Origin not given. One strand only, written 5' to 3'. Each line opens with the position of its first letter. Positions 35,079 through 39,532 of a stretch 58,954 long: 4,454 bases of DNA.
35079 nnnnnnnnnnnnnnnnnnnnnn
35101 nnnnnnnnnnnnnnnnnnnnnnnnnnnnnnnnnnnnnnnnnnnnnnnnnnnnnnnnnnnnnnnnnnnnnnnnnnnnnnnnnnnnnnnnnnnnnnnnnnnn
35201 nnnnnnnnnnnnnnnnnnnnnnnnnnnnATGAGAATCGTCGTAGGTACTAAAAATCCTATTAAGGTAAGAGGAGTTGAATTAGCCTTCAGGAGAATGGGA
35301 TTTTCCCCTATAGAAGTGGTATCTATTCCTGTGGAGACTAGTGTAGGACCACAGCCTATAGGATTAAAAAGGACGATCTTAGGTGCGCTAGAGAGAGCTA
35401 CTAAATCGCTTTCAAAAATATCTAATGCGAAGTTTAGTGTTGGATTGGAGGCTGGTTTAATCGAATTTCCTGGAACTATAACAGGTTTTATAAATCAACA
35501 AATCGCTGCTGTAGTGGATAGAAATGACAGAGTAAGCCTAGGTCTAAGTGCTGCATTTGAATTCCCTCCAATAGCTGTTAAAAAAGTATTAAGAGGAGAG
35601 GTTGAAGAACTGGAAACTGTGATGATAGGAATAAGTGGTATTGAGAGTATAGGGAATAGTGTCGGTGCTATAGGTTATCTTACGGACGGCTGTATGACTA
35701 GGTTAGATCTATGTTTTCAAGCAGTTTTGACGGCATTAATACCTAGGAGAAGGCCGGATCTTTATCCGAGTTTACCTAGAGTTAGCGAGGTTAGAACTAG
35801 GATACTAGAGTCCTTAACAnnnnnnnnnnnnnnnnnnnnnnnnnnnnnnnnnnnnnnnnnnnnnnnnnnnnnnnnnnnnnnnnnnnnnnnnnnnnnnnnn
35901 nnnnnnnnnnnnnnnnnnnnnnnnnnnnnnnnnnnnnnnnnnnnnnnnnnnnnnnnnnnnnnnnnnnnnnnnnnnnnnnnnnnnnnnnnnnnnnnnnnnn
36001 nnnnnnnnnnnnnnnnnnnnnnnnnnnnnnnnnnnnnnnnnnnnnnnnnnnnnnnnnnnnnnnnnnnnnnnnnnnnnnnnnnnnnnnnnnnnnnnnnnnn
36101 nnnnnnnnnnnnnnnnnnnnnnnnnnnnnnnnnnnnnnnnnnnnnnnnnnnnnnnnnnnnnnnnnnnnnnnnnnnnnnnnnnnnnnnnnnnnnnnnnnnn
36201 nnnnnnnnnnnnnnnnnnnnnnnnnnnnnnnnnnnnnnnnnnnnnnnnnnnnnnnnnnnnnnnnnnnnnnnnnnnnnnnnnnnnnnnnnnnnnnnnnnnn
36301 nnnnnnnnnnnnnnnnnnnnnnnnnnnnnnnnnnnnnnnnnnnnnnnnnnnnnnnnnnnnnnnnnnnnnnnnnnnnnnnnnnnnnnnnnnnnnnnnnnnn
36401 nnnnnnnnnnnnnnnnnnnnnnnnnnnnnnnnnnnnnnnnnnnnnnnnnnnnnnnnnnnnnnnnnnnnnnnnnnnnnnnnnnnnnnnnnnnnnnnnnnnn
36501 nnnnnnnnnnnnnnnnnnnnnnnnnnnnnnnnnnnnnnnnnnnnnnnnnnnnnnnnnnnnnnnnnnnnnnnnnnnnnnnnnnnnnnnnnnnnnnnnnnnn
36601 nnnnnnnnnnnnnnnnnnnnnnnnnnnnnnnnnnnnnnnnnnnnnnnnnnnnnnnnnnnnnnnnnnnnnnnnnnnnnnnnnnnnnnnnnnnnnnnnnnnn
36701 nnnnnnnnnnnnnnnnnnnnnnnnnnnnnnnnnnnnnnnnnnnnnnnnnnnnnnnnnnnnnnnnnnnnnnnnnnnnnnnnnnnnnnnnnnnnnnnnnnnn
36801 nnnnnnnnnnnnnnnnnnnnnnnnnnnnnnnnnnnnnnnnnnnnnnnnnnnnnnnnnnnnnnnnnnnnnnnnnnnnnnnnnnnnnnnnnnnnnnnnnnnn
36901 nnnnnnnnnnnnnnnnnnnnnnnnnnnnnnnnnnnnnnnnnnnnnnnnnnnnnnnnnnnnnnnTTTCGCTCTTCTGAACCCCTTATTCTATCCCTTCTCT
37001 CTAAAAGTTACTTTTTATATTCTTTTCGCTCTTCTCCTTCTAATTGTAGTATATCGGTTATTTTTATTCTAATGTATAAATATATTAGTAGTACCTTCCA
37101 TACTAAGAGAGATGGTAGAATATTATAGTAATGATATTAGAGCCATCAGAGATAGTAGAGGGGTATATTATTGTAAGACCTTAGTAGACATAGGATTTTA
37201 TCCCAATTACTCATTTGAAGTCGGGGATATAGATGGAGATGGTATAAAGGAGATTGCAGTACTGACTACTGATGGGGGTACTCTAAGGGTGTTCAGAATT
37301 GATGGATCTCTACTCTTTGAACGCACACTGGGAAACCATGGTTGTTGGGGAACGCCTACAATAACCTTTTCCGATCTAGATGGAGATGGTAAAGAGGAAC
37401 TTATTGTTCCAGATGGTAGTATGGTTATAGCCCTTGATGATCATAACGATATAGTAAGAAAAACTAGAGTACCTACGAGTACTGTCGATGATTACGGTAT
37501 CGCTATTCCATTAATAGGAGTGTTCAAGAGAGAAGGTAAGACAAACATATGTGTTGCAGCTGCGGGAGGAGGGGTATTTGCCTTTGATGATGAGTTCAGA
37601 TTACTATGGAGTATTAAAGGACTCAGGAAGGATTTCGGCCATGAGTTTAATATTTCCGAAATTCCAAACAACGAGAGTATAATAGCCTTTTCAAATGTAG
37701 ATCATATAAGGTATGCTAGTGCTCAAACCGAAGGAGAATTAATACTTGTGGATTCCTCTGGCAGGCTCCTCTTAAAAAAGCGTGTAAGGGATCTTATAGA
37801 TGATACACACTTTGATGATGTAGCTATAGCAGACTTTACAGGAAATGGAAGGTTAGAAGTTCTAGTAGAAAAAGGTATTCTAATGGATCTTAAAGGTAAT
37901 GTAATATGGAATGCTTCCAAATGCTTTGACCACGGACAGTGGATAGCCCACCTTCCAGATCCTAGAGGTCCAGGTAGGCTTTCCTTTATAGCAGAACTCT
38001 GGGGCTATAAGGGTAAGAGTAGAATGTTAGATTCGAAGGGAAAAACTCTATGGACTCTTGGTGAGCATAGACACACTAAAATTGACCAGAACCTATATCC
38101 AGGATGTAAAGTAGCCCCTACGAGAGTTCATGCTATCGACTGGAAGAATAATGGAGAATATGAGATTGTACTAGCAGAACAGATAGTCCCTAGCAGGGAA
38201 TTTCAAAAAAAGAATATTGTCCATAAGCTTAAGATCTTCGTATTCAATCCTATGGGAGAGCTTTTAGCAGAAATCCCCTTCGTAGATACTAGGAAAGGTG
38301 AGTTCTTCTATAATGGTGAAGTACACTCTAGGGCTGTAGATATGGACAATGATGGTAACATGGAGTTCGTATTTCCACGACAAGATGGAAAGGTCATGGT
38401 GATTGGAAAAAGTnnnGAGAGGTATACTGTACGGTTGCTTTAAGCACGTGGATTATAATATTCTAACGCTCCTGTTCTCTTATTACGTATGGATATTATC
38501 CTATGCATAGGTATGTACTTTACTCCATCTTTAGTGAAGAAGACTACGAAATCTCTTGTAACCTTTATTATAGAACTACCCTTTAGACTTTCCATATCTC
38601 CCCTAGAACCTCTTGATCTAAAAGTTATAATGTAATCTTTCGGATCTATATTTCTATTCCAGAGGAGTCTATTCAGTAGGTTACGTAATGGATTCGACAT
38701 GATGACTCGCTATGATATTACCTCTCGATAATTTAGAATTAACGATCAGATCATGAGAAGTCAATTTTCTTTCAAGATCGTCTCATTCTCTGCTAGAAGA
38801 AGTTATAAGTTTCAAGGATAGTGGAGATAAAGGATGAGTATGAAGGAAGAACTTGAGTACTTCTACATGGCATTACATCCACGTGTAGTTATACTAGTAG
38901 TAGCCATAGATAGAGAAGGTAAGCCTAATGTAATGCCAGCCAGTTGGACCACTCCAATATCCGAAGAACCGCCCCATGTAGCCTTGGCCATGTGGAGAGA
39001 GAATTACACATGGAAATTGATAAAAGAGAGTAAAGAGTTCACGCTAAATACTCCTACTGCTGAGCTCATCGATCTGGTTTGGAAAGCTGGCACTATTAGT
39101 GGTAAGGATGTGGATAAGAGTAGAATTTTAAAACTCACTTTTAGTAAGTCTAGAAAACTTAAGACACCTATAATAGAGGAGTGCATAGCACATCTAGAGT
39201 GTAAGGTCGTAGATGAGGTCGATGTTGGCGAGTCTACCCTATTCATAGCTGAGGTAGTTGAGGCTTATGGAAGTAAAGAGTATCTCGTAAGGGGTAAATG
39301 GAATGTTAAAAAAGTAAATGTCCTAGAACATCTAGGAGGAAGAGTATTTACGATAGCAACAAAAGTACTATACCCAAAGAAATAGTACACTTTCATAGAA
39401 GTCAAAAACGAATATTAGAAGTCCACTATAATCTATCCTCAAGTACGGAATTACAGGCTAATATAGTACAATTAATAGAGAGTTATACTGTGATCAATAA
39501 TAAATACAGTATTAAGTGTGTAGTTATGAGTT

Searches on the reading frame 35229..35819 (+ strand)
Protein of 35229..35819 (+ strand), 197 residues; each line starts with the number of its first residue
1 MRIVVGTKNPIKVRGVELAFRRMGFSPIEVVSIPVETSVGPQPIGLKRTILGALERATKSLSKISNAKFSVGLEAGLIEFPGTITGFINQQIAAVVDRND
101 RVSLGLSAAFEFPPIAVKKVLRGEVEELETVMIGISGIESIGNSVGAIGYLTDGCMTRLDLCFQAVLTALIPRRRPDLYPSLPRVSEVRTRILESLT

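Call 80: search_protein_families(library=pfam, proteins=[window:35229-35819:+], max_evalue=0.001)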
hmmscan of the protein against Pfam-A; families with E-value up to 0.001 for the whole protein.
window:35229-35819:+ (197 aa): 1 family
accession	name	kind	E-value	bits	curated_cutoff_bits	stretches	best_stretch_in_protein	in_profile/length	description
PF01931.24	NTPase_I-T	-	4.9e-44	150.5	25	1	6-173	1-161/162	Protein of unknown function DUF84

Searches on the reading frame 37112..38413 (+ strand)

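Call 42: search_protein_families(library=pfam, proteins=[window:37112-38413:+], max_evalue=0.00001)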
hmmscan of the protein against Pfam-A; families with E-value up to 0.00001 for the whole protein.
window:37112-38413:+ (434 aa): 2 families
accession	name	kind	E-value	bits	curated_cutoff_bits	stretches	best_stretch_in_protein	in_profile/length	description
PF13517.12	FG-GAP_3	-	1.6e-16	61.1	26.9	1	39-99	1-61/61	FG-GAP-like repeat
PF01839.29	FG-GAP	-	1.5e-06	28.4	22.1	0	33-50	3-20/37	FG-GAP repeat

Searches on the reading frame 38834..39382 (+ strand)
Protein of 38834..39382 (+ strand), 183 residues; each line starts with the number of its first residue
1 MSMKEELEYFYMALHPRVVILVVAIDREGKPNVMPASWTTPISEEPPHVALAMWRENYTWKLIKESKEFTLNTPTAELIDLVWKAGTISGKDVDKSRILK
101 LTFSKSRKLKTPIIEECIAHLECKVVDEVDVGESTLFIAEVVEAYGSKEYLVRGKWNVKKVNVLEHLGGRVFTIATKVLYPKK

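Call 79: search_protein_families(library=pfam, proteins=[window:38834-39382:+], max_evalue=0.001)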
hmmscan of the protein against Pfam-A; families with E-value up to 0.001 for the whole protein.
window:38834-39382:+ (183 aa): 1 family
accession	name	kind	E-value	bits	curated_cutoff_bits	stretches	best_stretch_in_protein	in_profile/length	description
PF01613.24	Flavin_Reduct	-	9.6e-35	120.4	27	1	12-148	1-135/153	Flavin reductase like domain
